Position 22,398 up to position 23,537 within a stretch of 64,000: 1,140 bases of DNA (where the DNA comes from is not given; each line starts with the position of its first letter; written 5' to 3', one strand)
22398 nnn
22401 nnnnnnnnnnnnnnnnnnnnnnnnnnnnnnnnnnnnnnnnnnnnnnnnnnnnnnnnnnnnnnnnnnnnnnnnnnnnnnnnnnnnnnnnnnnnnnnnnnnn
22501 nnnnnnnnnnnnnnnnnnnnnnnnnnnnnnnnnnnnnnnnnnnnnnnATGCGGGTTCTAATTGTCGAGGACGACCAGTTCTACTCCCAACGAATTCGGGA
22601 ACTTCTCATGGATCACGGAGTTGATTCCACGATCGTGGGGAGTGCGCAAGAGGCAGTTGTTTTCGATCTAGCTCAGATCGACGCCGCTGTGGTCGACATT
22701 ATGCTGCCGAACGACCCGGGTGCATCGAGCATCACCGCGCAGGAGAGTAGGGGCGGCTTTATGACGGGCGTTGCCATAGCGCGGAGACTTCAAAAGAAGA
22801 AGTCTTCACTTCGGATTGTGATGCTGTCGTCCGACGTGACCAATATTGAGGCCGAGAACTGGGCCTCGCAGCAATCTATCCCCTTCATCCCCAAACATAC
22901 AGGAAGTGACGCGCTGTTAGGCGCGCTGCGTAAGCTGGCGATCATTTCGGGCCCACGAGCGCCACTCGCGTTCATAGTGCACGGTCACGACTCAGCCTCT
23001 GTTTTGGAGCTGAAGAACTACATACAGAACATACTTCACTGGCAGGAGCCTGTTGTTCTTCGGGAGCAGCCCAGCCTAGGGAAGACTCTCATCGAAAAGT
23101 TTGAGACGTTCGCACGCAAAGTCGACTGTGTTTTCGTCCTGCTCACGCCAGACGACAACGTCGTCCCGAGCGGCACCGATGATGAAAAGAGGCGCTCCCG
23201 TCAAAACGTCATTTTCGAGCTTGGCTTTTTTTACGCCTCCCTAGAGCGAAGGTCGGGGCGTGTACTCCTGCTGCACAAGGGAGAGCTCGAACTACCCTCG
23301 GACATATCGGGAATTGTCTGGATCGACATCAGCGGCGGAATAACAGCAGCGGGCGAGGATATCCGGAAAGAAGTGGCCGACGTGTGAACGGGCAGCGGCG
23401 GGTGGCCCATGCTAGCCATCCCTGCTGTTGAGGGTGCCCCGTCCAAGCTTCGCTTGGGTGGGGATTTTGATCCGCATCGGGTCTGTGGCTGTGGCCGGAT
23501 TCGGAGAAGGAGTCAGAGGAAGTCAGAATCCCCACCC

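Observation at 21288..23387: Three-gene cassette: sensor-less histidine kinase, stand-alone receiver, and a receiver fused to a CAP12/PycTIR-type TIR-like effector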

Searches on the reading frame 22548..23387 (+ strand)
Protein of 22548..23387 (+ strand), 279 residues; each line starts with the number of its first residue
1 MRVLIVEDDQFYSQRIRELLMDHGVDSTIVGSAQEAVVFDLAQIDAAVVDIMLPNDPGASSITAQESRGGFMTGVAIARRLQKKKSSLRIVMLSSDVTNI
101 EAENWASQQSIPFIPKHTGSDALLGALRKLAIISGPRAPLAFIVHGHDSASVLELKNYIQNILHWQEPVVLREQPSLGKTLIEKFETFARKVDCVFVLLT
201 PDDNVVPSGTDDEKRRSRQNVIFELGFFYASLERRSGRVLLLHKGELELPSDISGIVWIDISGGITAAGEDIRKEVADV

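Call 3: search_protein_families(library=pfam, proteins=[window:22548-23387:+], max_evalue=0.01)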
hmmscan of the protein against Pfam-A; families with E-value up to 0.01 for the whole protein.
window:22548-23387:+ (279 aa): 2 families
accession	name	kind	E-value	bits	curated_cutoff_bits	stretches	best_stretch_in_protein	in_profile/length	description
PF10137.14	CAP12-PCTIR_TIR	-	2.8e-29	102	24.7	1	142-261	3-117/119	CAP12/Pycsar effector protein, TIR domain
PF00072.30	Response_reg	-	8.1e-09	36.1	30.2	1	3-127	1-110/111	Response regulator receiver domain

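Call 4: search_protein_families(library=padloc, proteins=[window:22548-23387:+], max_evalue=0.01)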
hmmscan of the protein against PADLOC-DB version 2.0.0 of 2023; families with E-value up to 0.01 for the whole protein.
window:22548-23387:+ (279 aa): 10 families
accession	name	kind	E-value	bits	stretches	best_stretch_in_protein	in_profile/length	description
PDLC05005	PDC-S35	-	1.4e-41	141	1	141-263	121-238/264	-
PDLC05007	PDC-S35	-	4.5e-36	122.9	1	142-262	137-252/278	-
PDLC05004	PDC-S35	-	4.8e-36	122.7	1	142-267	123-243/265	-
PDLC05006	PDC-S35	-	1.1e-32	111.3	1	141-277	85-220/231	-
PDLC05003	PDC-S35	-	5.5e-27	92.9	1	140-261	91-213/245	-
PDLC00732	Effector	-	4.2e-12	43.6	1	177-261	189-271/301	TIR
PDLC00731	Effector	-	4.7e-12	43.5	1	177-260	193-274/306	TIR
PDLC00729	Effector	-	2.4e-10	38.3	1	160-258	29-119/310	TIR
PDLC02371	PycTIR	-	3.5e-08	31.2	1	176-264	188-262/288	-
PDLC04725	PDC-M60B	-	0.0042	14.9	1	2-93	5-97/158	-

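Call 5: find_homologous_proteins(query=window:22548-23387:+, max_evalue=0.00001)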
Query window:22548-23387:+ (279 aa): 1040 proteins with E <= 0.00001 among 3458 candidates; the best 120 are listed.
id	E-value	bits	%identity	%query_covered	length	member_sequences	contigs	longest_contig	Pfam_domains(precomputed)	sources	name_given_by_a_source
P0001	7.5e-170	581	96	100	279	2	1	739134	PF00072.31,PF10137.15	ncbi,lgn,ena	-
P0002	4.1e-158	543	88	100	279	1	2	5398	PF00072.31,PF10137.15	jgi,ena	jgi:predicted nucleotide-binding protein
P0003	4.0e-154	530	85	100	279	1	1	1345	PF00072.31,PF10137.15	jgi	jgi:predicted nucleotide-binding protein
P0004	7.6e-151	519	84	100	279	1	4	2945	PF00072.31,PF10137.15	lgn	-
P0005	3.6e-148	510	83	100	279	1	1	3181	PF00072.31,PF10137.15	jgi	jgi:predicted nucleotide-binding protein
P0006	1.2e-145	502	81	99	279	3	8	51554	PF00072.31,PF10137.15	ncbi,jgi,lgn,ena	jgi:predicted nucleotide-binding protein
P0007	5.5e-144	497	82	99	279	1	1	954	PF00072.31,PF10137.15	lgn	-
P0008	5.1e-141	487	78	100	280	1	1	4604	PF00072.31,PF10137.15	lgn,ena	-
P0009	1.4e-139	482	79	99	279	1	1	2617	PF00072.31,PF10137.15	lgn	-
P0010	7.9e-138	476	78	99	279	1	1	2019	PF00072.31,PF10137.15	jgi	-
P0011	3.4e-137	474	77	100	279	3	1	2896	PF00072.31,PF10137.15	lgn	-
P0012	1.7e-136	472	78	99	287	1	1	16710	PF00072.31,PF10137.15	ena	-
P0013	9.4e-136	470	76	99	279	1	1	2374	PF00072.31,PF10137.15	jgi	jgi:predicted nucleotide-binding protein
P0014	3.5e-134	464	76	99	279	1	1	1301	PF00072.31,PF10137.15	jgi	jgi:predicted nucleotide-binding protein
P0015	1.2e-133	463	75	99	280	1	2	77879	PF00072.31,PF10137.15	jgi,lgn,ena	jgi:predicted nucleotide-binding protein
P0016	2.3e-132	459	76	100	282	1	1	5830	PF00072.31,PF10137.15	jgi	jgi:predicted nucleotide-binding protein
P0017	1.1e-131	456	77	99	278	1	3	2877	PF00072.31,PF10137.15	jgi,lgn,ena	-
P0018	1.5e-131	456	75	99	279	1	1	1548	PF00072.31,PF10137.15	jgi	jgi:predicted nucleotide-binding protein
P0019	1.8e-131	456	75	99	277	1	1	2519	PF00072.31,PF10137.15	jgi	jgi:predicted nucleotide-binding protein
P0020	3.3e-131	455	75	99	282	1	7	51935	PF00072.31,PF10137.15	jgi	jgi:CheY-like chemotaxis protein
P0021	3.7e-131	455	73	99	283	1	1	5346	PF00072.31,PF10137.15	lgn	-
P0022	3.8e-131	455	74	99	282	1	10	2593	PF00072.31,PF10137.15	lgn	-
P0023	1.9e-130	452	74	99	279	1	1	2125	PF00072.31,PF10137.15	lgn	-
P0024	1.3e-129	450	74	99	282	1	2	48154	PF00072.31,PF10137.15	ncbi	-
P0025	4.3e-129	448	72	100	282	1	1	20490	PF00072.31,PF10137.15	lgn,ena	-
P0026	8.6e-126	437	72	99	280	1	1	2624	PF00072.31,PF10137.15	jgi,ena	-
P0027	1.5e-124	433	73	99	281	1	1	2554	PF10137.15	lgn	-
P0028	7.6e-123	427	69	99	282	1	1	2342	PF10137.15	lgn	-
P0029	2.9e-122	425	71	99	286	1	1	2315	PF00072.31,PF10137.15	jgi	jgi:CheY-like chemotaxis protein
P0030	1.4e-121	423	68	100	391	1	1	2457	PF00072.31,PF10137.15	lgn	-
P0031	5.5e-121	421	68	100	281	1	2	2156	PF00072.31,PF10137.15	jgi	jgi:CheY-like chemotaxis protein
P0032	4.9e-119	415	70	99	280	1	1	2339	PF00072.31,PF10137.15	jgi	jgi:CheY-like chemotaxis protein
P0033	6.0e-119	415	70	99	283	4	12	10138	PF00072.31,PF10137.15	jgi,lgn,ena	-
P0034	2.8e-118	412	68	100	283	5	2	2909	PF00072.31,PF10137.15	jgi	jgi:predicted nucleotide-binding protein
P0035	2.1e-117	409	66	99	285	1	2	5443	PF00072.31,PF10137.15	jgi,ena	-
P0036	2.5e-117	409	67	99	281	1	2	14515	PF00072.31,PF10137.15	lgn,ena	-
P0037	2.6e-117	409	68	99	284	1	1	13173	PF00072.31,PF10137.15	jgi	jgi:CheY-like chemotaxis protein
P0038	5.7e-117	408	67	100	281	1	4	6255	PF00072.31,PF10137.15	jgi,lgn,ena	jgi:predicted nucleotide-binding protein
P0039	2.9e-116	406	67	99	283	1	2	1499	PF00072.31,PF10137.15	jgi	jgi:predicted nucleotide-binding protein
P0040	4.3e-116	405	68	100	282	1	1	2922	PF00072.31,PF10137.15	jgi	jgi:predicted nucleotide-binding protein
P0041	1.2e-115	404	65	100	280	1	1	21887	PF00072.31,PF10137.15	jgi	jgi:CheY-like chemotaxis protein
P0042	7.3e-115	401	66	99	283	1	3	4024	PF10137.15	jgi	jgi:CheY-like chemotaxis protein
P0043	8.2e-115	401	67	99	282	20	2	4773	PF00072.31,PF10137.15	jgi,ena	-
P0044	3.6e-114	399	66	99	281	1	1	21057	PF00072.31,PF10137.15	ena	-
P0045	7.6e-114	398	64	99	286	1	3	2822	PF00072.31,PF10137.15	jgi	jgi:CheY-like chemotaxis protein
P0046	1.1e-113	397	66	99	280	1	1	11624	PF00072.31,PF10137.15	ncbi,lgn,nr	ncbi:MAG TPA: TIR domain-containing protein [Candidatus Angelobacter sp.]|nr:TIR domain-containing p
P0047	1.5e-113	397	65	99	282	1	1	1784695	PF00072.31,PF10137.15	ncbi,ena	-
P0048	2.7e-113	396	67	97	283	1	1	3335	PF00072.31,PF10137.15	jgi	jgi:predicted nucleotide-binding protein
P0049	5.3e-113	395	65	99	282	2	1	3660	PF00072.31,PF10137.15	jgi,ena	-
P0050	7.5e-113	395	65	99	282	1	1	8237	PF00072.31,PF10137.15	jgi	jgi:CheY-like chemotaxis protein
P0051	1.7e-112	393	64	99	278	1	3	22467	PF00072.31,PF10137.15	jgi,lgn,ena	jgi:predicted nucleotide-binding protein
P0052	4.7e-112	392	65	99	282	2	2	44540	PF00072.31,PF10137.15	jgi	jgi:CheY-like chemotaxis protein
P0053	6.0e-112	392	64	99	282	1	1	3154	PF00072.31,PF10137.15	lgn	-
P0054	6.1e-112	392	64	100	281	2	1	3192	PF00072.31,PF10137.15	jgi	jgi:predicted nucleotide-binding protein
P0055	7.5e-112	391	63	100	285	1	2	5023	PF00072.31,PF10137.15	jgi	jgi:CheY-like chemotaxis protein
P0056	1.4e-111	390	66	99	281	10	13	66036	PF00072.31,PF10137.15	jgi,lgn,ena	jgi:CheY-like chemotaxis protein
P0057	1.5e-111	390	73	85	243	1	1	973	PF10137.15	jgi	jgi:predicted nucleotide-binding protein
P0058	1.7e-111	390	64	99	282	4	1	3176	PF00072.31,PF10137.15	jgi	jgi:CheY-like chemotaxis protein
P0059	2.3e-111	390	63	100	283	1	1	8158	PF00072.31,PF10137.15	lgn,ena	-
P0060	4.9e-111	389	65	99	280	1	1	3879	PF00072.31,PF10137.15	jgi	jgi:predicted nucleotide-binding protein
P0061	1.9e-110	387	63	99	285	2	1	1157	PF00072.31,PF10137.15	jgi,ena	-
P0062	3.3e-110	386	62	99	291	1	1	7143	PF00072.31,PF10137.15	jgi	jgi:predicted nucleotide-binding protein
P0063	3.6e-110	386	66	100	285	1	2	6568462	PF00072.31,PF10137.15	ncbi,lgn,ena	-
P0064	5.1e-110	385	64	99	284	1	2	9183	PF00072.31,PF10137.15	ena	-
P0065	5.3e-110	385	64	99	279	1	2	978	PF00072.31,PF10137.15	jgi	jgi:CheY-like chemotaxis protein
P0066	1.4e-109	384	63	99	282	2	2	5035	PF00072.31,PF10137.15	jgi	jgi:CheY-like chemotaxis protein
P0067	1.8e-109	383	63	99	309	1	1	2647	PF00072.31,PF10137.15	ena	-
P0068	2.8e-109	383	64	99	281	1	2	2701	PF00072.31,PF10137.15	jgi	-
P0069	5.1e-109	382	63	99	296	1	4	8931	PF00072.31,PF10137.15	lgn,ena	-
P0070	7.4e-109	381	65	99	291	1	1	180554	PF00072.31,PF10137.15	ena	-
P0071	8.1e-109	381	62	99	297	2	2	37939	PF00072.31,PF10137.15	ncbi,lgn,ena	-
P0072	1.1e-108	381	62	100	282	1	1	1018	PF00072.31,PF10137.15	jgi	jgi:predicted nucleotide-binding protein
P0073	1.7e-108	380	62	99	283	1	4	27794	PF10137.15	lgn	-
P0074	3.5e-108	379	62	99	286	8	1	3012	PF00072.31,PF10137.15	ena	-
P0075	4.6e-108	379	60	99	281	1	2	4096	PF00072.31,PF10137.15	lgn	-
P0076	4.7e-108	379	64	99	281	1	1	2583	PF00072.31,PF10137.15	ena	-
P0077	4.8e-108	379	61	99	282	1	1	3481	PF10137.15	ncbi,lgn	-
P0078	5.2e-108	379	63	99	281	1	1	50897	PF00072.31,PF10137.15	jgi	jgi:CheY-like chemotaxis protein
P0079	5.5e-108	379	62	99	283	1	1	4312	PF00072.31,PF10137.15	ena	-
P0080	1.2e-107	377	63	99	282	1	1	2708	PF00072.31,PF10137.15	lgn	-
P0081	4.7e-107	376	64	99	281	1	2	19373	PF00072.31,PF10137.15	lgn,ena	-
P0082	6.3e-107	375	60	100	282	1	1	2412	PF00072.31,PF10137.15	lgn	-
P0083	6.3e-107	375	61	100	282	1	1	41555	PF00072.31,PF10137.15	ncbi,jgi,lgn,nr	ncbi:MAG TPA: TIR domain-containing protein [Terriglobales bacterium]|jgi:CheY-like chemotaxis prote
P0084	1.1e-106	374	60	99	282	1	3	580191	PF00072.31,PF10137.15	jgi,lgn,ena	-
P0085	1.6e-106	374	65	99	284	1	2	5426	PF00072.31,PF10137.15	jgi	jgi:CheY-like chemotaxis protein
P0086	2.7e-106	373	62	99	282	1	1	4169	PF00072.31,PF10137.15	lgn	-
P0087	6.2e-106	372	60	99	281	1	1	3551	PF00072.31,PF10137.15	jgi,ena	jgi:CheY-like chemotaxis protein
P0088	1.9e-105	370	60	99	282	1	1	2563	PF00072.31,PF10137.15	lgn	-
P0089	2.4e-105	370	60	99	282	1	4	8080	PF00072.31,PF10137.15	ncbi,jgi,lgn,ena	ncbi:MAG TPA: TIR domain-containing protein [Bryobacteraceae bacterium]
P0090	2.6e-105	370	75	82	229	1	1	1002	PF10137.15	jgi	jgi:Predicted nucleotide-binding protein containing TIR-like domain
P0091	5.4e-105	369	64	99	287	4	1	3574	PF00072.31,PF10137.15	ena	-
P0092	6.3e-105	369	61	99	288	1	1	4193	PF00072.31,PF10137.15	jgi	jgi:predicted nucleotide-binding protein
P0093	1.9e-104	367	60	99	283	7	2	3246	PF00072.31,PF10137.15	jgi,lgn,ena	jgi:predicted nucleotide-binding protein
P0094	1.9e-104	367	61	100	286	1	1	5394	PF00072.31,PF10137.15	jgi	jgi:predicted nucleotide-binding protein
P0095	3.4e-104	366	60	99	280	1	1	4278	PF00072.31,PF10137.15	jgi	jgi:CheY-like chemotaxis protein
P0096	5.0e-104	366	60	99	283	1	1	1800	PF00072.31,PF10137.15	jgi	jgi:predicted nucleotide-binding protein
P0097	5.8e-104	365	60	99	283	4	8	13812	PF00072.31,PF10137.15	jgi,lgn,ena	jgi:CheY-like chemotaxis protein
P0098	1.5e-103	364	62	98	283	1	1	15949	PF00072.31,PF10137.15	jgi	jgi:CheY-like chemotaxis protein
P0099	1.6e-103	364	60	99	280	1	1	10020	PF00072.31,PF10137.15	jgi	jgi:CheY-like chemotaxis protein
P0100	1.6e-102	361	57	99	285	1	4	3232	PF10137.15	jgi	jgi:predicted nucleotide-binding protein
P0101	2.4e-102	360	60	99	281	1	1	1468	PF00072.31,PF10137.15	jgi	jgi:predicted nucleotide-binding protein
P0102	3.8e-102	359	58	99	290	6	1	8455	PF00072.31,PF10137.15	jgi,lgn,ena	jgi:predicted nucleotide-binding protein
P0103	1.1e-101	358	58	99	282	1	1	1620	PF00072.31,PF10137.15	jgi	jgi:CheY-like chemotaxis protein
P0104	3.4e-101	356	58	100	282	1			PF10137.15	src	-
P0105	5.2e-101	356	58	99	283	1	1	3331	PF00072.31,PF10137.15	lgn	-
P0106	8.1e-101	355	58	99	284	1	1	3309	PF00072.31,PF10137.15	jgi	jgi:CheY-like chemotaxis protein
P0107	1.0e-100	355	56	99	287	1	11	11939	PF00072.31,PF10137.15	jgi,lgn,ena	jgi:predicted nucleotide-binding protein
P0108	1.1e-100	355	56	99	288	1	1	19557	PF00072.31,PF10137.15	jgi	jgi:predicted nucleotide-binding protein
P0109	1.6e-100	354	57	99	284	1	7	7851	PF00072.31,PF10137.15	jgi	jgi:predicted nucleotide-binding protein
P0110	1.7e-100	354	63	100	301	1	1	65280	PF00072.31,PF10137.15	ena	-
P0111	1.9e-100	354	59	100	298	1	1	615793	PF10137.15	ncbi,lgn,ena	-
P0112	2.1e-100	354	59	100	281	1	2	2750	PF00072.31,PF10137.15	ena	-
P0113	2.2e-100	354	64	88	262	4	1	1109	PF10137.15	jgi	jgi:predicted nucleotide-binding protein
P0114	2.6e-100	353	58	100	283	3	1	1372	PF10137.15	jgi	jgi:predicted nucleotide-binding protein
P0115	3.1e-100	353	57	100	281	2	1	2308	PF00072.31,PF10137.15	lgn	-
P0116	3.5e-100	353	58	99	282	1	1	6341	PF00072.31,PF10137.15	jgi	jgi:predicted nucleotide-binding protein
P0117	4.0e-100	353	57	100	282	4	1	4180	PF00072.31,PF10137.15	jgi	jgi:predicted nucleotide-binding protein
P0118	4.2e-100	353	57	100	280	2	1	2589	PF00072.31,PF10137.15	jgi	jgi:predicted nucleotide-binding protein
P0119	5.7e-100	352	59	99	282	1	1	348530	PF00072.31,PF10137.15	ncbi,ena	-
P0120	1.0e-99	352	57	99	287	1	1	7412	PF00072.31,PF10137.15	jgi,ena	-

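Call 6: search_protein_families(library=ncbifam, proteins=[window:22548-23387:+], max_evalue=0.01)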
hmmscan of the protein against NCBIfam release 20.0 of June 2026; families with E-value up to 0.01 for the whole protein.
window:22548-23387:+ (279 aa): 14 families
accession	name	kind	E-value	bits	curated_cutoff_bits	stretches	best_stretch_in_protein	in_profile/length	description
NF050171.1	CDNTAsCap12CFB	equivalog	3.3e-06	26.6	450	1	185-257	50-118/305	CBASS system CD-NTase-associated NAD(+) hydrolase Cap12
NF050172.1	CDNTAsCap12CFB2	equivalog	3.3e-05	23.2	450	1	176-259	43-118/312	CBASS system CD-NTase-associated NAD(+) hydrolase Cap12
NF007005.1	PRK09468.1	equivalog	9.3e-05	21.9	331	1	2-100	5-88/237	osmolarity response regulator transcription factor OmpR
NF009973.0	PRK13435.1-4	equivalog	0.00021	21.3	158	1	1-77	9-87/154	response regulator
TIGR02956.1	TMAO_torS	equivalog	0.00034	18.8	676.5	1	2-59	703-761/967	TMAO reductase system sensor histidine kinase/response regulator TorS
NF045991.1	RespRegCtrARhodob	equivalog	0.00062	19.6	350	1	1-60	1-61/224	response regulator transcription factor CtrA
NF008078.0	PRK10816.1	equivalog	0.001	18.6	336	1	1-64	1-65/223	two-component system response regulator PhoP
NF033791.1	ActR_PrrA_rreg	equivalog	0.0012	18.8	250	0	3-64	4-66/173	ActR/PrrA/RegA family redox response regulator transcription factor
NF033118.1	vanR-O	exception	0.0015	18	505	1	1-86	4-92/233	vancomycin resistance response regulator transcription factor VanR-O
NF041733.1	resp_reg_CseB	equivalog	0.003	17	350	0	2-60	2-61/228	two-component system response regulator CseB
NF041734.1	resp_reg_RppA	equivalog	0.0032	16.8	250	0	1-95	1-82/229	two-component system response regulator RppA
NF045717.1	DVU0259_DivK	exception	0.0038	17.4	160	0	2-59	4-62/117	DVU0259 family response regulator domain-containing protein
NF008543.0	PRK11466.1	equivalog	0.0038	15.1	982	1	2-59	683-742/914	TMAO reductase system sensor histidine kinase/response regulator TorS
NF040689.1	MtrAB_MtrA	equivalog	0.0069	15.7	300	0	3-59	1-58/219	MtrAB system response regulator MtrA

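Call 7: find_encoding_contigs(protein=P0001, flank=6000, max_places=3)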
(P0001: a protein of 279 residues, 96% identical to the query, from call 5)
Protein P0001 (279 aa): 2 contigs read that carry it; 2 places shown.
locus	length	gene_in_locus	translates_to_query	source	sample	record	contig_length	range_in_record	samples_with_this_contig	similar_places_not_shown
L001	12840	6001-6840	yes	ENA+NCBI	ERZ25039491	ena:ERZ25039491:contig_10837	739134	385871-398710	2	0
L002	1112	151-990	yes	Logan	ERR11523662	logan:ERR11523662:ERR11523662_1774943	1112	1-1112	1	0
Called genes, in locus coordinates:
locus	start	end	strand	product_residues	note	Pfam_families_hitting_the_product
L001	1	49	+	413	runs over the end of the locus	PF05977:MFS_3, PF07690:MFS_1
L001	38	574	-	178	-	PF03795:YCII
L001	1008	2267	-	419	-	PF13518:HTH_28 (weak), PF13683:rve_3 (faint)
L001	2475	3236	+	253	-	PF00512:HisKA (weak), PF02518:HATPase_c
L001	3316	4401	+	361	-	PF13384:HTH_23, PF13518:HTH_28, PF13551:HTH_29, PF13565:HTH_32, PF13358:DDE_3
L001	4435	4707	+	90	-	-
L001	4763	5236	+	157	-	PF13384:HTH_23, PF13551:HTH_29, PF13565:HTH_32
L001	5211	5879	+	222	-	PF13358:DDE_3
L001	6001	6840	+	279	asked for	PF00072:Response_reg (faint), PF10137:CAP12-PCTIR_TIR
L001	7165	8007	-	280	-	PF00378:ECH_1, PF16113:ECH_2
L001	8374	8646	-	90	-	PF03795:YCII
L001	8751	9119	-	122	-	PF03795:YCII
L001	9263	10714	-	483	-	PF04542:Sigma70_r2, PF07719:TPR_2 (faint), PF13176:TPR_7 (faint), PF08281:Sigma70_r4_2, PF20239:DUF6596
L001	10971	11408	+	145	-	PF00903:Glyoxalase (weak)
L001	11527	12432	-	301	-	PF02678:Pirin, PF05726:Pirin_C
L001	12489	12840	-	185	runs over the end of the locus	PF04264:YceI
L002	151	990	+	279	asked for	PF00072:Response_reg (faint), PF10137:CAP12-PCTIR_TIR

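Call 8: find_encoding_contigs(protein=P0063, flank=6000, max_places=3)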
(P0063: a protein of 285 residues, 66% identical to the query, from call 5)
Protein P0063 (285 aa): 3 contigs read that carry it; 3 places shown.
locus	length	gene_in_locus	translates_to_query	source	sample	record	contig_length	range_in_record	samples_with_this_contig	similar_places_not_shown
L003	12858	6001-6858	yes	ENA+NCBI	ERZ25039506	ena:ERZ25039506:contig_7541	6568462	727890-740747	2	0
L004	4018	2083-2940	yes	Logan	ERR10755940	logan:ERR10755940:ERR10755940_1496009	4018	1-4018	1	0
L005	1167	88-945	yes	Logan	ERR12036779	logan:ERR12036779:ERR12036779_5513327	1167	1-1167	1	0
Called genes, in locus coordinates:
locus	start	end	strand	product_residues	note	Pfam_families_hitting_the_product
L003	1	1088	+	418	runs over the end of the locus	-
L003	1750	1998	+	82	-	PF12728:HTH_17 (weak)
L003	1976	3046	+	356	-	PF00589:Phage_integrase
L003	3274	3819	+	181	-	-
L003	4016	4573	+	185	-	-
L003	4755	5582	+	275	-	PF00512:HisKA (weak), PF02518:HATPase_c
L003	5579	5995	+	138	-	PF00072:Response_reg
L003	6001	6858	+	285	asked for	PF00072:Response_reg (faint), PF10137:CAP12-PCTIR_TIR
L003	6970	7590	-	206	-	-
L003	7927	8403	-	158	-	PF13358:DDE_3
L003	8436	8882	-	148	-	PF13565:HTH_32 (weak)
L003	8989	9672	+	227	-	-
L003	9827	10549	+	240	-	-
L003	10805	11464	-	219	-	PF07589:PEP_exosort_dom (weak)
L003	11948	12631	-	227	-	PF13884:Peptidase_S74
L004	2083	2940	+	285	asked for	PF00072:Response_reg (faint), PF10137:CAP12-PCTIR_TIR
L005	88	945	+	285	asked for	PF00072:Response_reg (faint), PF10137:CAP12-PCTIR_TIR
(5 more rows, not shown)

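Call 9: find_encoding_contigs(protein=P0047, flank=6000, max_places=3)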
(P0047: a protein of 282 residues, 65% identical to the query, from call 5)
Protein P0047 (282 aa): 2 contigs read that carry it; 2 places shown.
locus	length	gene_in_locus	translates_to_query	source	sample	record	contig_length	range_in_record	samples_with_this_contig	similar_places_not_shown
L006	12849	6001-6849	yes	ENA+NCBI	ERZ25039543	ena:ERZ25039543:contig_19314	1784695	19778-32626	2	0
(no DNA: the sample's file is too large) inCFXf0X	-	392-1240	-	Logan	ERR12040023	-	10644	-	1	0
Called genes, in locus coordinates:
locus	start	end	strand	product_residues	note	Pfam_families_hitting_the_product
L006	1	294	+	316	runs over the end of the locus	PF01555:N6_N4_Mtase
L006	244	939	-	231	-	-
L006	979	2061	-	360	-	PF03235:GmrSD_N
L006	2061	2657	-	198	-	-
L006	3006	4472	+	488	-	PF13482:RNase_H_2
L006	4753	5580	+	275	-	PF00512:HisKA (weak), PF02518:HATPase_c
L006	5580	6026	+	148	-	PF00072:Response_reg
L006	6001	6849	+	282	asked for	PF00072:Response_reg (weak), PF10137:CAP12-PCTIR_TIR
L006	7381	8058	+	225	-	-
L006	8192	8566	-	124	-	-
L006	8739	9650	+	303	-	-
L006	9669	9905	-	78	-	-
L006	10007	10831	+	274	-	-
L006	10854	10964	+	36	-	-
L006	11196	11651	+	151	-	-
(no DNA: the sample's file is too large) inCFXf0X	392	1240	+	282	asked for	PF00072:Response_reg (weak), PF10137:CAP12-PCTIR_TIR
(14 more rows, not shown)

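Call 13: search_protein_families(library=padloc, proteins=[L003:4755-5582:+, L003:5579-5995:+], max_evalue=10)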
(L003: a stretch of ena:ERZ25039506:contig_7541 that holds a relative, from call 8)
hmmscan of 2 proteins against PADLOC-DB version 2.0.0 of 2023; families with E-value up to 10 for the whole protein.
L003:4755-5582:+ (275 aa): 4 families
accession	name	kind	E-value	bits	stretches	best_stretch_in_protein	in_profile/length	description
PDLC04647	PDC-M43B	-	4.9e-14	50.1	1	165-262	230-323/347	-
PDLC04650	PDC-M43B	-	4.3e-10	37.3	1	125-265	196-327/344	-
PDLC04649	PDC-M43B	-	3.8e-05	20.8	1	137-254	205-316/345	-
PDLC04648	PDC-M43B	-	0.00042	17.4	1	165-248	234-314/361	-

L003:5579-5995:+ (138 aa): 1 family
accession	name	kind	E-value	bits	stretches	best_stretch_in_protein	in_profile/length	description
PDLC00405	SduA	-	5.2e-05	20.9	1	3-117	5-119/323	DUF4263 domain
